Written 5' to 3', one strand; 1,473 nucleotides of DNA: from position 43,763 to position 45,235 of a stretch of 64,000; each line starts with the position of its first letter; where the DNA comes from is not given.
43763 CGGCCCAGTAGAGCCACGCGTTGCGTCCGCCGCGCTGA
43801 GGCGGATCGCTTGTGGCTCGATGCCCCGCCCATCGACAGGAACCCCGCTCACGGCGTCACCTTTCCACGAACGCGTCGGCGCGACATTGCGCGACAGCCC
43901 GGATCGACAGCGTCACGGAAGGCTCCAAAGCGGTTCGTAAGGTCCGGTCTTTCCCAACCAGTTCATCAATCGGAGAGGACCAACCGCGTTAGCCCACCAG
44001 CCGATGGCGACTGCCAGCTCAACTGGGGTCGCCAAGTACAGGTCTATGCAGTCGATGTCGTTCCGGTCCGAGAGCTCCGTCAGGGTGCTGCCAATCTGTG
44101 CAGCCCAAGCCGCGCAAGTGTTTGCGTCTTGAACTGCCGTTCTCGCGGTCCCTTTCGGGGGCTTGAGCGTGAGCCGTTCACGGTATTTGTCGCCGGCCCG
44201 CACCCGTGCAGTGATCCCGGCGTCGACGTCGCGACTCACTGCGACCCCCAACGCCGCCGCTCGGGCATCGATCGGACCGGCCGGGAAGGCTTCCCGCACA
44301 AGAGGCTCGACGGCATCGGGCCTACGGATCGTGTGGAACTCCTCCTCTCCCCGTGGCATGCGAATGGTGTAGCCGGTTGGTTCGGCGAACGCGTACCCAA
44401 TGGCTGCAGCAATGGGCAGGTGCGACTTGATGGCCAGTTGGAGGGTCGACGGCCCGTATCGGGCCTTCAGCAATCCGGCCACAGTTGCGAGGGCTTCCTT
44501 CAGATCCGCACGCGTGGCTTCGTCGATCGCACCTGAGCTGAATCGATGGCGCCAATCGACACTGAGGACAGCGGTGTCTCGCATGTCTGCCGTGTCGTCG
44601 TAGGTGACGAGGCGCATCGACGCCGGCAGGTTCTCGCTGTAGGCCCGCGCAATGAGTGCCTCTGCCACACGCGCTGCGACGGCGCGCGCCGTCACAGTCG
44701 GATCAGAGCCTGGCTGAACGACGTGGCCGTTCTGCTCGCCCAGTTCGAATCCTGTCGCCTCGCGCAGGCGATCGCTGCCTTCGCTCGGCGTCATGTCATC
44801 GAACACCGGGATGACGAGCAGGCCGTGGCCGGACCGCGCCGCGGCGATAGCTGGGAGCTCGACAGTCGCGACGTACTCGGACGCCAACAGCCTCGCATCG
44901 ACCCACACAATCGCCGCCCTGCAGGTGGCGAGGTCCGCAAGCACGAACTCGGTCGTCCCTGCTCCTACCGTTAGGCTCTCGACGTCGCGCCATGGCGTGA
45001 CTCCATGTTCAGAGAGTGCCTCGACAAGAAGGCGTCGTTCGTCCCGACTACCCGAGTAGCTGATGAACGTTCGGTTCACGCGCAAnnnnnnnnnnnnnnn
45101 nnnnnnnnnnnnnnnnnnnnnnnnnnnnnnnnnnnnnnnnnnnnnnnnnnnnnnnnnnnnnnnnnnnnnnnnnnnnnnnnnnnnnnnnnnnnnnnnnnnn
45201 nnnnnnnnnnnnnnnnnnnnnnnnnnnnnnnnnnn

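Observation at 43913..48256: CBASS-like three-gene operon: CD-NTase, then an E2/E1/JAB triple fusion, then a TIR effector with putative SAVED domain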

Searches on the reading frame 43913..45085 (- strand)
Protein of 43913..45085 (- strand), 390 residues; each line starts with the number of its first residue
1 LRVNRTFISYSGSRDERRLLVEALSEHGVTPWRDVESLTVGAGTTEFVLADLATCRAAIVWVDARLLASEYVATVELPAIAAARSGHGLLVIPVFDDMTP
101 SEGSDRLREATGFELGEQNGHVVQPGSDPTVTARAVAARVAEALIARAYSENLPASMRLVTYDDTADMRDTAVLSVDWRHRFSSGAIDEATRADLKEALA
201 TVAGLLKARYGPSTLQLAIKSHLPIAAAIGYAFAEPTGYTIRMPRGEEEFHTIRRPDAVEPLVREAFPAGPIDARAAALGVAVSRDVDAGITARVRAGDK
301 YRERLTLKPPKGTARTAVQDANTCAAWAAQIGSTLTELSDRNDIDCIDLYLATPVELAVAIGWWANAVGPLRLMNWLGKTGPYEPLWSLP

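Call 3: search_protein_families(library=pfam, proteins=[window:43913-45085:-], max_evalue=0.1)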
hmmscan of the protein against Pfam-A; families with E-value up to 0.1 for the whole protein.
window:43913-45085:- (390 aa): 2 families
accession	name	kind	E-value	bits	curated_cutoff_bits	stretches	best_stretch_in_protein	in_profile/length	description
PF18145.6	SAVED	-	8.2e-17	62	26.2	1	216-388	19-189/190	SMODS-associated and fused to various effectors sensor domain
PF13676.11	TIR_2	-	2.8e-07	31.5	28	1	7-99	2-93/122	TIR domain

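Call 4: search_protein_families(library=padloc, proteins=[window:43913-45085:-], max_evalue=0.1)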
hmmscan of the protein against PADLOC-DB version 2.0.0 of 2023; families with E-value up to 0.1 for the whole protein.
window:43913-45085:- (390 aa): 13 families
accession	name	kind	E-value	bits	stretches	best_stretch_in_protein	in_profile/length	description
PDLC02012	SAVED5--SAVED_TIR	-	1.3e-33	114.7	1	4-387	14-388/404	-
PDLC00728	Effector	-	1e-11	42.5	1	7-368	13-386/432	TIR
PDLC00748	Effector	-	3.5e-10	37.1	1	134-385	225-469/473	Endonuclease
PDLC00750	Effector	-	1.2e-09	35.5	1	186-378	267-454/465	Endonuclease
PDLC00741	Effector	-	3.6e-09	33.6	1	164-368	260-466/489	Endonuclease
PDLC02005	SAVED3--SAVED_PDDEXK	-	7e-09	32.7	1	147-367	241-460/483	-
PDLC02004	SAVED3--SAVED_PDDEXK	-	1.8e-08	31.9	1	176-373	274-471/490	-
PDLC00737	Effector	-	4.8e-08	30.4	1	161-374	268-487/506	Endonuclease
PDLC02007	SAVED3--SAVED_PDDEXK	-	1.2e-07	28.9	1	192-386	287-479/485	-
PDLC02006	SAVED3--SAVED_PDDEXK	-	3.4e-06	24.1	1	191-377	272-452/463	-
PDLC00752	Effector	-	1.7e-05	21.8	1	195-376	306-490/508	Endonuclease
PDLC05062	PDC-S66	-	0.00074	17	1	7-101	152-247/282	-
PDLC01997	SAVED1--SAVED_HNH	-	0.01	13.3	1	275-363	256-341/368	-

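Call 7: search_solved_structures(query=window:43913-45085:-, max_evalue=1, show_alignments=2)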
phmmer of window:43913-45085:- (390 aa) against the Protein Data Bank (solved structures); distinct sequences matched with E-value up to 1: 3.
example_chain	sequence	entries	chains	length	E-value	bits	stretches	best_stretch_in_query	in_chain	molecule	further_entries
2lyi_A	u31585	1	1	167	0.17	14.4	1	66-159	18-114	PROTEIN (entity)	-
7uwg_A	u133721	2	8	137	0.18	14.3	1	7-102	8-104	Molecular chaperone Tir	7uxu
8g83_A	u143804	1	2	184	0.4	13.1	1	7-102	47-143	NAD(+) hydrolase AbTIR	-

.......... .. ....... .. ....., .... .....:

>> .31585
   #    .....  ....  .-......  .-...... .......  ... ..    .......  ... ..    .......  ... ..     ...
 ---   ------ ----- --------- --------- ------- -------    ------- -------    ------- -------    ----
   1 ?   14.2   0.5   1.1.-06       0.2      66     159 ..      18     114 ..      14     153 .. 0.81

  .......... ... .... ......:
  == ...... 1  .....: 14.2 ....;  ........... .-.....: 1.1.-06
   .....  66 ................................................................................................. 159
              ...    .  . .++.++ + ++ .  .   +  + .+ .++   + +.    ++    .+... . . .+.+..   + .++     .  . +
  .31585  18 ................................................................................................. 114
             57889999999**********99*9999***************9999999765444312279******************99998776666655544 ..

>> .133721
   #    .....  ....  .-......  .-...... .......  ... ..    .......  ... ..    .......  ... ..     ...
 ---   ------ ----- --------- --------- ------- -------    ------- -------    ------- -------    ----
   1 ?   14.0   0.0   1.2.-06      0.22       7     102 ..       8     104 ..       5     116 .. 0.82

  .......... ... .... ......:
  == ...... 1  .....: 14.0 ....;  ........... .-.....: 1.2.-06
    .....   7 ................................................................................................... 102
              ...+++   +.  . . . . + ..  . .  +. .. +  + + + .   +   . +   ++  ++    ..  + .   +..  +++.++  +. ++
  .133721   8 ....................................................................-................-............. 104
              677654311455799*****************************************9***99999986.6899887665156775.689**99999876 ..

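Call 56: search_solved_structures(query=A3, max_evalue=1, show_alignments=1)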
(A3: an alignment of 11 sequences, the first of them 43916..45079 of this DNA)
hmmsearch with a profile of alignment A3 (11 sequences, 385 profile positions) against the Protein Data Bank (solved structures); distinct sequences matched with E-value up to 1: 30.
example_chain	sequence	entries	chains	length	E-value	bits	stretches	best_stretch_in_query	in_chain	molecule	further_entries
7qqk_A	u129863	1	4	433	9.1e-11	44.6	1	1-371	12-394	TIR_SAVED fusion protein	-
7yib_A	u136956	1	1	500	3.3e-09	39.5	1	209-369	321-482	CD-NTase-associated protein 4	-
7yia_A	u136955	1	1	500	3.3e-09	39.5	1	209-369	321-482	CD-NTase-associated protein 4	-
6vm6_A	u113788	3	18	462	3.7e-07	32.8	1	197-372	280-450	SAVED domain-containing protein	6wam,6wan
6vm5_A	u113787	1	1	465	1.9e-06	30.4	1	163-376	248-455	SAVED domain-containing protein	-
7jlv_A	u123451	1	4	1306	9.5e-06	28.1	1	2-100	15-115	Disease resistance protein Roq1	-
7jlu_A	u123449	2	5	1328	9.7e-06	28.1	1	2-100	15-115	Disease resistance protein Roq1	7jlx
4c7m_A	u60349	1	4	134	2.3e-05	26.8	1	2-98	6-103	Toll/interleukin-1 receptor domain-containing protein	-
3jrn_A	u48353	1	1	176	2.5e-05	26.7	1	2-97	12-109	AT1G72930 protein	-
4lzp_B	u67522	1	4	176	4.9e-05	25.8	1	2-98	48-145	Putative uncharacterized protein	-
7uxr_A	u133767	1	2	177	0.00013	24.3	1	2-97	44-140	TIR domain protein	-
7uwg_A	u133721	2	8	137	0.00014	24.2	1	2-98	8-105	Molecular chaperone Tir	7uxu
4lqc_A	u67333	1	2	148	0.0002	23.7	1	8-98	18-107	TcpB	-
5ku7_A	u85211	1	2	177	0.00026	23.4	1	2-109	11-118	TIR-NB-LRR type resistance protein RPV1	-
8g83_A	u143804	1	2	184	0.00031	23.1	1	2-98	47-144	NAD(+) hydrolase AbTIR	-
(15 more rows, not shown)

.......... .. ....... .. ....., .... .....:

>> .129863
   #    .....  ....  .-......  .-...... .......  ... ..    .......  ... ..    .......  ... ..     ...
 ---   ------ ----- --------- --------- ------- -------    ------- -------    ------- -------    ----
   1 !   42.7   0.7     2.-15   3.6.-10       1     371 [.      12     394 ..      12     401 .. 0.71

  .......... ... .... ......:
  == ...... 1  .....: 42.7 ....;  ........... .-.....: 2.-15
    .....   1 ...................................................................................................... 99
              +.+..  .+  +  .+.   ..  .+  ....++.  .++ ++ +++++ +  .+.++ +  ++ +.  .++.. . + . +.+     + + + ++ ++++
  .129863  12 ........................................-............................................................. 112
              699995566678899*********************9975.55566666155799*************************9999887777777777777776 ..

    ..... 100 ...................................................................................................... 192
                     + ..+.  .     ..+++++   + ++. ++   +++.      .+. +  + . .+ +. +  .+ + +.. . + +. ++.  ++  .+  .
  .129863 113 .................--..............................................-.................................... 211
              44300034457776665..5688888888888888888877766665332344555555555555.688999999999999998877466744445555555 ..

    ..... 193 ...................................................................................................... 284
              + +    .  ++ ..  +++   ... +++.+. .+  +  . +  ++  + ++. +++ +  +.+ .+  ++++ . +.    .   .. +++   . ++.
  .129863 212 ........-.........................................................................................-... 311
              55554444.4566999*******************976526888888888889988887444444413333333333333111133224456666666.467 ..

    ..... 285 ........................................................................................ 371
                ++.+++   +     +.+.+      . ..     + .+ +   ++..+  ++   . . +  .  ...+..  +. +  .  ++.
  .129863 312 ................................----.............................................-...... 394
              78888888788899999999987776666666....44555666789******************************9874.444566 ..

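Call 79: list_cluster_members(proteins=[P0001, P0121, window:43913-45085:-])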
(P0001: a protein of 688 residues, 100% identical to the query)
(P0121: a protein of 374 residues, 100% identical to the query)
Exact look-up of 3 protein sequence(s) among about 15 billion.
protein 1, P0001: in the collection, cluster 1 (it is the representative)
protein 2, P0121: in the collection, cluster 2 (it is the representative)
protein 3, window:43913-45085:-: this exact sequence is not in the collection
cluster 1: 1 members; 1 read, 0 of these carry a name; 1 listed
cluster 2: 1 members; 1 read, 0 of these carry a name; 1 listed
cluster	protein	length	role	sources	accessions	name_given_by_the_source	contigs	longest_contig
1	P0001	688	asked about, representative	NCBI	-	-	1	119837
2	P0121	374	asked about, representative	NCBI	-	-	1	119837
